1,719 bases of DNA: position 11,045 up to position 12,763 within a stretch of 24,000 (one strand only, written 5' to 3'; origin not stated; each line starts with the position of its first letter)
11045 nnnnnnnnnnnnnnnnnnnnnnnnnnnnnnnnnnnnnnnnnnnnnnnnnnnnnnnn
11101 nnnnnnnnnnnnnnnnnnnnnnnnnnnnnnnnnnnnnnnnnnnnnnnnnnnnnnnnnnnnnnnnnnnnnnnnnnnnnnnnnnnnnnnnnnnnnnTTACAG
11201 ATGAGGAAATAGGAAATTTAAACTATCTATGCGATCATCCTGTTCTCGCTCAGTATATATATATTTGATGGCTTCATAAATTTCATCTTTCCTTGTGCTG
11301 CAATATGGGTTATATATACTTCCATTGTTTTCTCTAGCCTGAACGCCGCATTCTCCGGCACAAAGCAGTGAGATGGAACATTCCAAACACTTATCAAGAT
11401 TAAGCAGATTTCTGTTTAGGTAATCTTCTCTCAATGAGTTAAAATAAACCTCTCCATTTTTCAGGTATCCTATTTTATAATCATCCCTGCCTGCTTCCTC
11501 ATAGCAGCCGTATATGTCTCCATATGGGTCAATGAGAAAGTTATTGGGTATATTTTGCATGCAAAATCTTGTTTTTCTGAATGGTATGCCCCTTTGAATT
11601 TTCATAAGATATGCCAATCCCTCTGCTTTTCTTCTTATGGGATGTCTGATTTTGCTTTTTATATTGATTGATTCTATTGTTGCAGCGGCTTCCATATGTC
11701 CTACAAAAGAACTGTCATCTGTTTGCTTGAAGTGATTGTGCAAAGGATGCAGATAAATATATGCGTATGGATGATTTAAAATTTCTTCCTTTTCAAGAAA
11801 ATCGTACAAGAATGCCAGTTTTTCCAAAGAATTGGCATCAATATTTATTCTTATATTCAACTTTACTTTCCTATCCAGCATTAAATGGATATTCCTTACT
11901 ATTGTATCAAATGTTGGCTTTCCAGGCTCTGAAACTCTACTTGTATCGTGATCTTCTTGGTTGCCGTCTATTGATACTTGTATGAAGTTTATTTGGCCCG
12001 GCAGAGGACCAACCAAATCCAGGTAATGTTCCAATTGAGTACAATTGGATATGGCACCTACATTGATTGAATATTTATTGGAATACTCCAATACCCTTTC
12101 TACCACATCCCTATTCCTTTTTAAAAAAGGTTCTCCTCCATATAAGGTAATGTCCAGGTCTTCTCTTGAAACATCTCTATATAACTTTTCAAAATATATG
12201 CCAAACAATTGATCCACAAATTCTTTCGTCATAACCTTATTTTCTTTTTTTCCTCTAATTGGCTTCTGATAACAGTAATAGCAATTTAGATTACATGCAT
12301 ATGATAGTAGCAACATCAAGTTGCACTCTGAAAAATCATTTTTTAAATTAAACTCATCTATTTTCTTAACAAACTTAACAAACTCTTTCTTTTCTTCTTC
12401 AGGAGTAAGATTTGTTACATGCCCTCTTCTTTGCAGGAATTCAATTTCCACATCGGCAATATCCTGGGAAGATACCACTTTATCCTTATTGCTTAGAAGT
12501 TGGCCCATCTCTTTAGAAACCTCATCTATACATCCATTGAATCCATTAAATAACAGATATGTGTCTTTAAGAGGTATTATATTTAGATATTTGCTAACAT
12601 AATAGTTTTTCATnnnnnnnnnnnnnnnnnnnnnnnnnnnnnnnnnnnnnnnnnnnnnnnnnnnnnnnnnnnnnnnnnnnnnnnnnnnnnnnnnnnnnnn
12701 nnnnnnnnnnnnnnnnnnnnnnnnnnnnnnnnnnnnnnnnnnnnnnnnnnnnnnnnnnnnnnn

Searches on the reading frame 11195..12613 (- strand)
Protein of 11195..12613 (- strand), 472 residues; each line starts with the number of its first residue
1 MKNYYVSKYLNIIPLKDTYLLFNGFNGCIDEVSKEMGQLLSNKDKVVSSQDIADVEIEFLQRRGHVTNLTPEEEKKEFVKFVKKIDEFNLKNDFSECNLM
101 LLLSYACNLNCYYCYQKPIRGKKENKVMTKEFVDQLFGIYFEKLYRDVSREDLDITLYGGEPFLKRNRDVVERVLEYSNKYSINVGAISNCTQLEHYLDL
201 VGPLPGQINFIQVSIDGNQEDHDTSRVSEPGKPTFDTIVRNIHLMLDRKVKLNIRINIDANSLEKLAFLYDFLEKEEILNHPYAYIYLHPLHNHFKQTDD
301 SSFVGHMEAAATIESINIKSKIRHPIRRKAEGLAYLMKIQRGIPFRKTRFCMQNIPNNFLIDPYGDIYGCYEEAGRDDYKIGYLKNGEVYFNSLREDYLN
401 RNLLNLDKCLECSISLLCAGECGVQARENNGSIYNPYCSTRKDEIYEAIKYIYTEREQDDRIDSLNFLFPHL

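Call 5: search_protein_families(library=pfam, proteins=[window:11195-12613:-], max_evalue=0.01)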
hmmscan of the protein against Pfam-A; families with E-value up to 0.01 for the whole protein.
window:11195-12613:- (472 aa): 2 families
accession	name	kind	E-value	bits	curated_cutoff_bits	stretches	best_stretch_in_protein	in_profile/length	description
PF04055.27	Radical_SAM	-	6.8e-11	43.1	29.5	1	103-252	3-144/166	Radical SAM superfamily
PF13353.11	Fer4_12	-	5.7e-07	30.3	22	1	104-220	12-118/137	4Fe-4S single cluster domain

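Call 6: search_protein_families(library=ncbifam, proteins=[window:11195-12613:-], max_evalue=0.01)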
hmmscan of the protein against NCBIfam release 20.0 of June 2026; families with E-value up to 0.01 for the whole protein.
window:11195-12613:- (472 aa): 59 families (the best 25 are shown)
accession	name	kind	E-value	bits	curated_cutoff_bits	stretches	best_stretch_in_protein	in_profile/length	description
NF038107.1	rSAM_NF038107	equivalog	1.3e-36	126.3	600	1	7-451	4-429/444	Cys-every-fifth radical SAM/SPASM peptide maturase CefB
TIGR04280.1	geopep_mat_rSAM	hypoth_equivalog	3.7e-36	125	400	1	6-439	3-409/428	geopeptide radical SAM maturase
TIGR04463.1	rSAM_vs_C_rich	equivalog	7.4e-34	117.2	525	1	70-424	57-396/438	TIGR04463 family radical SAM/SPASM RiPP maturase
NF047865.1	rSAM_PapB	equivalog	1.6e-32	113.1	340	1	99-436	5-330/330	PapB family radical SAM/SPASM ranthipeptide maturase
NF052473.1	rSAM_FlmE_OhkG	exception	1.2e-29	103.4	500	1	7-459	4-461/481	FlmE/OhkG family radical SAM/SPASM peptide maturase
TIGR04334.1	rSAM_Clo7bot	equivalog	3.6e-29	101.7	600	1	6-457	2-437/440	radical SAM/SPASM domain Clo7bot peptide maturase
NF041298.1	rSAM_mat_DynA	equivalog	1.4e-25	90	450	2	105-278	9-179/356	dynobactin maturation radical SAM/SPASM protein DynA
TIGR03942.1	sulfatase_rSAM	equivalog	5.8e-25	88.1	349.45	1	104-441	8-346/363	anaerobic sulfatase maturase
TIGR04064.1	rSAM_nif11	equivalog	1.1e-24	87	518.7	1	49-461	23-441/459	nif11-like peptide radical SAM maturase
TIGR03974.1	rSAM_six_Cys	equivalog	1.3e-22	80.3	425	1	40-437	47-431/451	thioether cross-link-forming SCIFF peptide maturase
NF040492.1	not_ScfB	exception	4.7e-21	75.2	855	1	88-449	87-445/450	ScfB-related radical SAM/SPASM orphan maturase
TIGR04163.1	rSAM_cobopep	equivalog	2.5e-18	66.1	375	2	102-278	69-240/428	peptide-modifying radical SAM enzyme CbpB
NF040899.1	ryptide_rSAM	equivalog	2.8e-18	65.9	600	2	40-278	43-277/464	radical SAM/SPASM ryptide class RiPP maturase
TIGR03906.1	quino_hemo_SAM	equivalog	5.7e-18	64.8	453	1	77-435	81-427/467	quinohemoprotein amine dehydrogenase maturation protein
TIGR04068.1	rSAM_ocin_clost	equivalog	6.2e-17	61.6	500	1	28-450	20-451/462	Cys-rich peptide radical SAM maturase CcpM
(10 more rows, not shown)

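Call 16: find_homologous_proteins(query=window:11195-12613:-, max_evalue=1e-20)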
Query window:11195-12613:- (472 aa): 45 proteins with E <= 1e-20 among 4526 candidates.
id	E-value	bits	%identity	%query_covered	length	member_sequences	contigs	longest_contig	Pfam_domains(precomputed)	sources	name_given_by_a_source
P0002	0.0e+0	1083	100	100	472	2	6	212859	PF04055.28,PF13353.12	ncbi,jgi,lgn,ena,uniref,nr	ncbi:radical SAM/SPASM domain-containing protein [Lutispora thermophila]|uniref:Radical SAM addition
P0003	4.2e-277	938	85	100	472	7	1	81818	PF04055.28,PF13353.12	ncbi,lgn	-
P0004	2.3e-204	698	64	100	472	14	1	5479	PF04055.28,PF13353.12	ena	-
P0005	2.0e-203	695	63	100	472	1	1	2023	PF04055.28,PF13353.12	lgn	-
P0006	4.6e-179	615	55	100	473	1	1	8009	PF04055.28,PF13353.12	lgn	-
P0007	1.7e-174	600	54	100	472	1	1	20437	PF04055.28,PF13353.12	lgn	-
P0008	1.0e-170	587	56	100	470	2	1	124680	PF04055.28,PF13353.12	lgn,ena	-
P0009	7.4e-156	538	49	100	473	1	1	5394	PF04055.28,PF13353.12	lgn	-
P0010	2.0e-146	507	48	97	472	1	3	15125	PF04055.28,PF13353.12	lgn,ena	-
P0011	4.3e-125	437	43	100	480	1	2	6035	PF04055.28,PF13353.12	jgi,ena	-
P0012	2.5e-118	414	42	100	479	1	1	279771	PF04055.28,PF13353.12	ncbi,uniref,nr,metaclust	ncbi:radical SAM domain protein [Candidatus Vecturithrix granuli]|uniref:Radical SAM domain protein 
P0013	1.4e-111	392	42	100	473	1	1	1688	PF04055.28,PF13353.12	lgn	-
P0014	1.1e-110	389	60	58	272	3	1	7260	-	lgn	-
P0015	3.3e-105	371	40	96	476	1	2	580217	PF04055.28,PF13353.12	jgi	jgi:uncharacterized protein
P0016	6.9e-101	357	39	96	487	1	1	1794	PF04055.28,PF13353.12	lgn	-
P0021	1.2e-90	323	36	97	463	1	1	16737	PF04055.28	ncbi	-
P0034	7.2e-83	297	36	97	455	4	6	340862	PF04055.28,PF13353.12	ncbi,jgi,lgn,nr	ncbi:MAG: radical SAM protein [Geobacteraceae bacterium]|nr:radical SAM protein [Geobacteraceae bact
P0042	4.5e-50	189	30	99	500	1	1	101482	PF04055.28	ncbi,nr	ncbi:MAG: radical SAM protein [Desulfomonilaceae bacterium]|nr:radical SAM protein [Desulfomonilacea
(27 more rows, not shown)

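Call 18: find_related_loci(query=A1, collection=genome_contigs, flank=6000)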
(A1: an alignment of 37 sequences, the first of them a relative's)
Query A1 (472 aa) in genome_contigs; peptide patterns used: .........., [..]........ (x = any residue, [..] = any of these).
599 stretches matched a pattern (row limit reached: there are more); 451 encode a relative of the query (tblastn E <= 1e-3); the best 80 are kept; 80 distinct loci.
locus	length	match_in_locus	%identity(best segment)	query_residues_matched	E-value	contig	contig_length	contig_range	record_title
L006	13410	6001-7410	56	1-472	5e-178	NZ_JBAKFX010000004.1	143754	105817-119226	Dethiothermospora halolimnae strain SD1 NODE_4_length_143754_cov_235.526781, whole genome shotgun sequence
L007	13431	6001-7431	42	1-470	1e-123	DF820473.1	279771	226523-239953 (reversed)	Bacterium UASB270 DNA, scaffold: UASB270_scaffold_11, whole genome shotgun sequence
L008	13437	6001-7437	39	1-472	2e-123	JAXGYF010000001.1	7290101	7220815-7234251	MAG: Candidatus Vecturithrix sp. isolate AnMBR.bin507 bin507_1, whole genome shotgun sequence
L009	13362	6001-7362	39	1-458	1e-120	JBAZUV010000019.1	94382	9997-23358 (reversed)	MAG: Elusimicrobiota bacterium isolate SO_2017_GW1_237 NODE_1498_length_94382_cov_6.289226_OW334_2017, whole genome shot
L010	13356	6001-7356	39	1-456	2e-119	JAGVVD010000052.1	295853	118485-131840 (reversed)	MAG: Elusimicrobia bacterium isolate WAS_Bin_5 WAS_Bin_5_scaffold_20, whole genome shotgun sequence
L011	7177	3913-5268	39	1-456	1e-117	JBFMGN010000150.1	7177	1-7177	MAG: Spirochaetota bacterium isolate MAG298 MAG298_150, whole genome shotgun sequence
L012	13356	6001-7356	39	1-456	1e-117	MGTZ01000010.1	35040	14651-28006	MAG: Elusimicrobia bacterium GWB2_63_16 gwb2_scaffold_1329, whole genome shotgun sequence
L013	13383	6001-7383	38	1-468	1e-114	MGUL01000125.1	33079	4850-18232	MAG: Elusimicrobia bacterium RBG_16_66_12 RBG_16_scaffold_3833, whole genome shotgun sequence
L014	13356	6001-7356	38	4-459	3e-112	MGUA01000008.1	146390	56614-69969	MAG: Elusimicrobia bacterium GWB2_63_22 gwb2_scaffold_17, whole genome shotgun sequence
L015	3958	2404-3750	38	1-453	1e-110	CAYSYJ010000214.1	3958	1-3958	MAG TPA_asm: uncultured Elusimicrobiaceae bacterium isolate binchicken_co273_17 genome assembly, contig: NODE_22094_leng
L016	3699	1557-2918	36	4-461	1e-110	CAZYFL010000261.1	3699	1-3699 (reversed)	MAG TPA_asm: uncultured Elusimicrobiaceae bacterium isolate binchicken_co248_98 genome assembly, contig: NODE_51339_leng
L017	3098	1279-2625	37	1-453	9e-112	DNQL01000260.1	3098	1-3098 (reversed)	MAG TPA_asm: Elusimicrobia bacterium isolate UBA11179 contig_45082, whole genome shotgun sequence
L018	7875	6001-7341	37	3-453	1e-106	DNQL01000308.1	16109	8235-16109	MAG TPA_asm: Elusimicrobia bacterium isolate UBA11179 contig_25718, whole genome shotgun sequence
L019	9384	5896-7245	38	2-455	4e-105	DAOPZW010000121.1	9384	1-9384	MAG TPA_asm: Elusimicrobiales bacterium isolate AMR_MDS_1278 NODE_8636_length_9384_cov_5.041162, whole genome shotgun se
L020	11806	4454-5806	39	1-453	4e-105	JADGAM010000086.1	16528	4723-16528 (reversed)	MAG: Oligoflexia bacterium isolate nN3bin16 nN3_bin16_NODE_86_length_16528_cov_3.439485, whole genome shotgun sequence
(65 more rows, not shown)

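Call 21: find_encoding_contigs(protein=P0004, flank=8000, max_places=2)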
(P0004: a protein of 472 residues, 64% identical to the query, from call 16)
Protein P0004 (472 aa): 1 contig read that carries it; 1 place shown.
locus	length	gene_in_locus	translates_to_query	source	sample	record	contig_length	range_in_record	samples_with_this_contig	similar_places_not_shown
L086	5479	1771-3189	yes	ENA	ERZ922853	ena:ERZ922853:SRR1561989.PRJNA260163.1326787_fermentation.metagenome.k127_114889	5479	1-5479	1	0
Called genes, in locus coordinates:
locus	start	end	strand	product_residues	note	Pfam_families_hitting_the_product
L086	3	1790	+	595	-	?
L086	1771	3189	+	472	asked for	PF04055:Radical_SAM, PF13353:Fer4_12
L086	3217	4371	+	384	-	-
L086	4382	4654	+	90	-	-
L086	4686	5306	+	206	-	-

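Call 22: find_encoding_contigs(protein=P0007, flank=8000, max_places=2)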
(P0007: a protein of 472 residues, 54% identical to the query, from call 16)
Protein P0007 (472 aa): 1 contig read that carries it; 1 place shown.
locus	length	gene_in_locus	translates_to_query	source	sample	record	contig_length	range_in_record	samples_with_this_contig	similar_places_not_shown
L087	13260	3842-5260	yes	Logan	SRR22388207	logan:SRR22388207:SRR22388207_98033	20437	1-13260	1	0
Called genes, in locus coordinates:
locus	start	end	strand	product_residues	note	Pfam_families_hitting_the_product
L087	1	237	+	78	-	?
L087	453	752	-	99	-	PF28096:CC_Se_fam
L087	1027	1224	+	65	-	-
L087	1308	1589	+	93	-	-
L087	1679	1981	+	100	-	-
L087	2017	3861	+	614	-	-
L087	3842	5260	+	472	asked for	PF04055:Radical_SAM (weak), PF13353:Fer4_12 (weak)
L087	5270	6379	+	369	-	-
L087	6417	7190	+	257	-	PF12796:Ank_2 (weak), PF00023:Ank (faint), PF13606:Ank_3 (faint), PF13857:Ank_5 (faint), PF13637:Ank_4 (weak)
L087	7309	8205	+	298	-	PF00989:PAS (weak), PF13188:PAS_8 (weak), PF08448:PAS_4 (weak), PF13426:PAS_9 (weak), PF00990:GGDEF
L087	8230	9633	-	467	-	PF00202:Aminotran_3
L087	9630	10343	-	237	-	PF01656:CbiA (weak), PF13500:AAA_26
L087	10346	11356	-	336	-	PF04055:Radical_SAM, PF06968:BATS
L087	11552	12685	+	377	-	PF00248:Aldo_ket_red, PF13183:Fer4_8 (weak), PF13187:Fer4_9 (weak), PF13534:Fer4_17 (weak)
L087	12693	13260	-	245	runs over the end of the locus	PF01965:DJ-1_PfpI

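Call 23: find_encoding_contigs(protein=P0006, flank=8000, max_places=2)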
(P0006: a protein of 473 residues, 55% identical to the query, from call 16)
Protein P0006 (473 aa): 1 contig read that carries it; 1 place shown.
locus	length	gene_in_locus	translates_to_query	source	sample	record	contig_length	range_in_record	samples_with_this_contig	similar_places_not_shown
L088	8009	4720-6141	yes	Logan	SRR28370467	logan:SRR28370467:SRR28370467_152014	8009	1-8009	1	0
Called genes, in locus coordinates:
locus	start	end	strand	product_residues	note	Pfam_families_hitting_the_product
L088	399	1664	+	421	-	-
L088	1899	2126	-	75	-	-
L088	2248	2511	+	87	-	-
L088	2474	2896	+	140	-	-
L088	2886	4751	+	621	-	-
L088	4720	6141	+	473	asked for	PF04055:Radical_SAM, PF13353:Fer4_12 (weak)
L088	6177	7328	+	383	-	PF02163:Peptidase_M50 (faint)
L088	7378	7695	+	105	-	-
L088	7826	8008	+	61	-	?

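Call 24: find_encoding_contigs(protein=P0010, flank=8000, max_places=2)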
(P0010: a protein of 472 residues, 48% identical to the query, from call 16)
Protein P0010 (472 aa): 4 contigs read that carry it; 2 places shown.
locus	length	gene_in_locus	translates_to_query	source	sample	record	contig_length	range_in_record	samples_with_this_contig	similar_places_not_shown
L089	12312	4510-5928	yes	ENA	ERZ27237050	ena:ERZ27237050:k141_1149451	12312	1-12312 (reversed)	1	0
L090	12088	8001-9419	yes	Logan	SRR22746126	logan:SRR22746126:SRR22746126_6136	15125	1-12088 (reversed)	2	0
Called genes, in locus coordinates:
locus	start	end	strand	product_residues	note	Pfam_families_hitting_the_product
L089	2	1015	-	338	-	?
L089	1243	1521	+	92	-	-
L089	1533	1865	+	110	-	-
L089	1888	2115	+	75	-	-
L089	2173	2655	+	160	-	-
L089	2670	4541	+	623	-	PF05343:Peptidase_M42 (weak)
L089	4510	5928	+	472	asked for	PF04055:Radical_SAM, PF13353:Fer4_12 (weak)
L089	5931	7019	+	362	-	-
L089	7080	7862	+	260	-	PF13349:DUF4097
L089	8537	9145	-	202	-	-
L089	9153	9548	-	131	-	-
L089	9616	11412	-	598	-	PF03235:GmrSD_N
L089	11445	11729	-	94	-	-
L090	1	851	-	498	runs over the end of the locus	PF00496:SBP_bac_5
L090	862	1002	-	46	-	-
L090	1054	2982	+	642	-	PF02518:HATPase_c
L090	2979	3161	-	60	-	-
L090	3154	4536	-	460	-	PF00072:Response_reg, PF00158:Sigma54_activat, PF01078:Mg_chelatase (faint), PF14532:Sigma54_activ_2, PF00004:AAA, PF07728:AAA_5, PF25601:AAA_lid_14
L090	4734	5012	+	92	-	-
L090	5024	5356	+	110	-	-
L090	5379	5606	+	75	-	-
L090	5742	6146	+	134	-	-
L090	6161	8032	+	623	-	PF05343:Peptidase_M42 (weak)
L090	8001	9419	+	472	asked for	PF04055:Radical_SAM, PF13353:Fer4_12 (weak)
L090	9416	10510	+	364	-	-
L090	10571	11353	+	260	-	PF13349:DUF4097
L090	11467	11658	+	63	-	-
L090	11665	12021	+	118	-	PF06108:DUF952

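Call 29: search_protein_families(library=ncbifam, proteins=[P0012, P0034, P0010, P0015, P0021, P0042], max_evalue=1e-30)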
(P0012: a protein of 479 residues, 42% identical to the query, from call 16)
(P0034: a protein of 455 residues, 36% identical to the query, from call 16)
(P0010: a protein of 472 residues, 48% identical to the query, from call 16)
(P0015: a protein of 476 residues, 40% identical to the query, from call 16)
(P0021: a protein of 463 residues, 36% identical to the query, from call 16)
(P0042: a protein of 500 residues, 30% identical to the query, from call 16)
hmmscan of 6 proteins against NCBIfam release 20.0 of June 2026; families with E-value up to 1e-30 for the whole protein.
P0012 (479 aa): 3 families
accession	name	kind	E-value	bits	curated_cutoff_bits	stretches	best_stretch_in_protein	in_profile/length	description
NF038107.1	rSAM_NF038107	equivalog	7.9e-37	127.1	600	0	74-282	67-267/444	Cys-every-fifth radical SAM/SPASM peptide maturase CefB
NF047865.1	rSAM_PapB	equivalog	3.3e-33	115.3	340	1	99-433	5-320/330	PapB family radical SAM/SPASM ranthipeptide maturase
TIGR04463.1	rSAM_vs_C_rich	equivalog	4.3e-32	111.4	525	1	82-431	66-396/438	TIGR04463 family radical SAM/SPASM RiPP maturase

P0034 (455 aa): 4 families
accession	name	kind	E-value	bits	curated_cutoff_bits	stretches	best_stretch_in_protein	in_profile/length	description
NF038107.1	rSAM_NF038107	equivalog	3.7e-38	131.4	600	1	93-450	81-433/444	Cys-every-fifth radical SAM/SPASM peptide maturase CefB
TIGR04463.1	rSAM_vs_C_rich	equivalog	7.5e-37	127.1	525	1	95-419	80-396/438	TIGR04463 family radical SAM/SPASM RiPP maturase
NF047865.1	rSAM_PapB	equivalog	4.5e-36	124.7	340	1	98-428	4-327/330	PapB family radical SAM/SPASM ranthipeptide maturase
TIGR04280.1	geopep_mat_rSAM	hypoth_equivalog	1.6e-33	116.3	400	1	17-450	16-423/428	geopeptide radical SAM maturase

P0010 (472 aa): 2 families
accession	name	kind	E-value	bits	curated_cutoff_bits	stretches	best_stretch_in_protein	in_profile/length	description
NF038107.1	rSAM_NF038107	equivalog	7.4e-37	127.2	600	1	90-454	79-435/444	Cys-every-fifth radical SAM/SPASM peptide maturase CefB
NF047865.1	rSAM_PapB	equivalog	7.3e-33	114.2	340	1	95-433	2-330/330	PapB family radical SAM/SPASM ranthipeptide maturase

P0015 (476 aa): 3 families
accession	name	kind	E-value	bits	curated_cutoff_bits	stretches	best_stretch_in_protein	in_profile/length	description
TIGR04463.1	rSAM_vs_C_rich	equivalog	2e-34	119.1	525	1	101-421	84-395/438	TIGR04463 family radical SAM/SPASM RiPP maturase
TIGR04280.1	geopep_mat_rSAM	hypoth_equivalog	1.9e-33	116.1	400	1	7-433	2-405/428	geopeptide radical SAM maturase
NF038107.1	rSAM_NF038107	equivalog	6.1e-32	110.9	600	0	9-278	4-268/444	Cys-every-fifth radical SAM/SPASM peptide maturase CefB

P0021 (463 aa): 0 families

P0042 (500 aa): 0 families

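Call 30: search_solved_structures(query=window:11195-12613:-, max_evalue=0.001)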
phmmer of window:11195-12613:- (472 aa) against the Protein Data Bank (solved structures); distinct sequences matched with E-value up to 0.001: 2.
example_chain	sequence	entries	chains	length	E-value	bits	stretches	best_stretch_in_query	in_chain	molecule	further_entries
5wgg_A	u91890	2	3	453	3.4e-12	49.5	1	98-444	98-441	Radical SAM domain protein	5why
6efn_A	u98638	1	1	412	0.00033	23.2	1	99-239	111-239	Sporulation killing factor maturation protein SkfB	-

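Call 45: find_encoding_contigs(protein=P0009, flank=8000, max_places=2)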
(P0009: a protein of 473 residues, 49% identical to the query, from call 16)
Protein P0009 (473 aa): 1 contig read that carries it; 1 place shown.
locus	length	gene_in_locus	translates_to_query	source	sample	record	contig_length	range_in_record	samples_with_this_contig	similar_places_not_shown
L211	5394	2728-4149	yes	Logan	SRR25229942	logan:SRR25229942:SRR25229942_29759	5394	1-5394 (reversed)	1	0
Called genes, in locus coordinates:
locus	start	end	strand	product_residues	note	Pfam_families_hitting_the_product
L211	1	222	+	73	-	?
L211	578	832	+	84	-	-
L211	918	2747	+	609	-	-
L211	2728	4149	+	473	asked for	PF04055:Radical_SAM, PF13353:Fer4_12 (weak)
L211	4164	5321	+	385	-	-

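Call 46: find_encoding_contigs(protein=P0011, flank=8000, max_places=2)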
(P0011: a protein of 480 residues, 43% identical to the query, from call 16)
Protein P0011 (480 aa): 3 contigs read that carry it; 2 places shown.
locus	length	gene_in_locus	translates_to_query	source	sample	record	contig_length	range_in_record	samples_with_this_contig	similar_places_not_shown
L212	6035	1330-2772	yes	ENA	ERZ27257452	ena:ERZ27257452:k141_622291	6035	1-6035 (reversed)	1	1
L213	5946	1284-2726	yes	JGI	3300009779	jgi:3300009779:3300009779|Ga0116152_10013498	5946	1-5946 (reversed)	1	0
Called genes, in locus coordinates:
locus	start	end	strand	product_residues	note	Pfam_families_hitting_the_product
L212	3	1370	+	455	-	?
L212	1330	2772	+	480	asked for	PF13353:Fer4_12 (weak), PF04055:Radical_SAM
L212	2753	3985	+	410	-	PF02163:Peptidase_M50 (faint)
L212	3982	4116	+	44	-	-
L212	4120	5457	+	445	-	PF05977:MFS_3 (weak), PF07690:MFS_1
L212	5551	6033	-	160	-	?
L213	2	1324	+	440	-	?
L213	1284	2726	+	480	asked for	PF13353:Fer4_12 (weak), PF04055:Radical_SAM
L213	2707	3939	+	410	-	PF02163:Peptidase_M50 (faint)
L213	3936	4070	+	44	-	-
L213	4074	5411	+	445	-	PF05977:MFS_3 (weak), PF07690:MFS_1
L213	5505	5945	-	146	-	?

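Call 47: find_encoding_contigs(protein=P0014, flank=8000, max_places=2)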
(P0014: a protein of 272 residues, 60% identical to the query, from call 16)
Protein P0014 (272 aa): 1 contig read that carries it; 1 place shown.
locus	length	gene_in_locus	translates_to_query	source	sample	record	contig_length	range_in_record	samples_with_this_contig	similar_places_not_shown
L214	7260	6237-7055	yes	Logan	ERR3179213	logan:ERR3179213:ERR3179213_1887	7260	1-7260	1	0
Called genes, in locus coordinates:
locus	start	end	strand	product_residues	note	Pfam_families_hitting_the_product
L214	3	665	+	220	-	?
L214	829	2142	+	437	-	PF02518:HATPase_c (weak), PF14501:HATPase_c_5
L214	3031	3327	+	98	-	-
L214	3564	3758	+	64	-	-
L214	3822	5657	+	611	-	-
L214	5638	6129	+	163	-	PF13353:Fer4_12 (weak)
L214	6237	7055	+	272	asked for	-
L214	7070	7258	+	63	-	?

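Call 82: predict_structure(alignment_id=A1)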
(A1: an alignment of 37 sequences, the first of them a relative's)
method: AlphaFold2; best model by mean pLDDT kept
length: 472 residues; sequences in the alignment: 37
mean_pLDDT: 90.7   pTM: 0.88
mean pLDDT of the five models: 90.7, 90.5, 90.3, 89.7, 89.1
residues with pLDDT >= 90: 358; 70-90: 90; 50-70: 10; < 50: 14
segments of 3 or more residues with pLDDT < 50: 459-472
pLDDT, mean of each block of 10 residues (from residue 1): 89 95 92 94 80 89 94 96 95 93 93 89 91 97 93 93 95 98 96 95 96 95 84 92 98 96 90 96 95 88 92 85 90 80 82 95 97 95 97 97 97 95 94 94 94 69 36 29
secondary structure, 60 per line:
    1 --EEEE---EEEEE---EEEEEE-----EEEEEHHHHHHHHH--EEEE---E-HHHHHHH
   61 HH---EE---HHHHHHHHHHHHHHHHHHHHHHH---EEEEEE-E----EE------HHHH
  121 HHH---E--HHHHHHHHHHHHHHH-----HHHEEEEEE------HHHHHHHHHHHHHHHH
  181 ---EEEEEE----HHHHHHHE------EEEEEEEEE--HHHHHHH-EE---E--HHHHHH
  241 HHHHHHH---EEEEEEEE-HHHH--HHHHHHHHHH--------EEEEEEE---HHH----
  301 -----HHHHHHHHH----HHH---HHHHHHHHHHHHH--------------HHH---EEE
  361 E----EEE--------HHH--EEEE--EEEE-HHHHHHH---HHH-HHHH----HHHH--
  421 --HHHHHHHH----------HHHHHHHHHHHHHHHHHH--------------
elements in order: E3-6 E10-14 E18-23 E29-33 H34-42 E45-48 H54-62 H71-93 E97-102 H117-123 H130-144 E153-158 H165-180 E184-189 H194-200 E208-216 H219-225 H235-247 E251-258 H260-263 H266-275 E284-290 H306-314 H325-337 E358-361 E366-368 E382-385 E388-391 H393-399 H407-410 H415-418 H423-430 H441-458
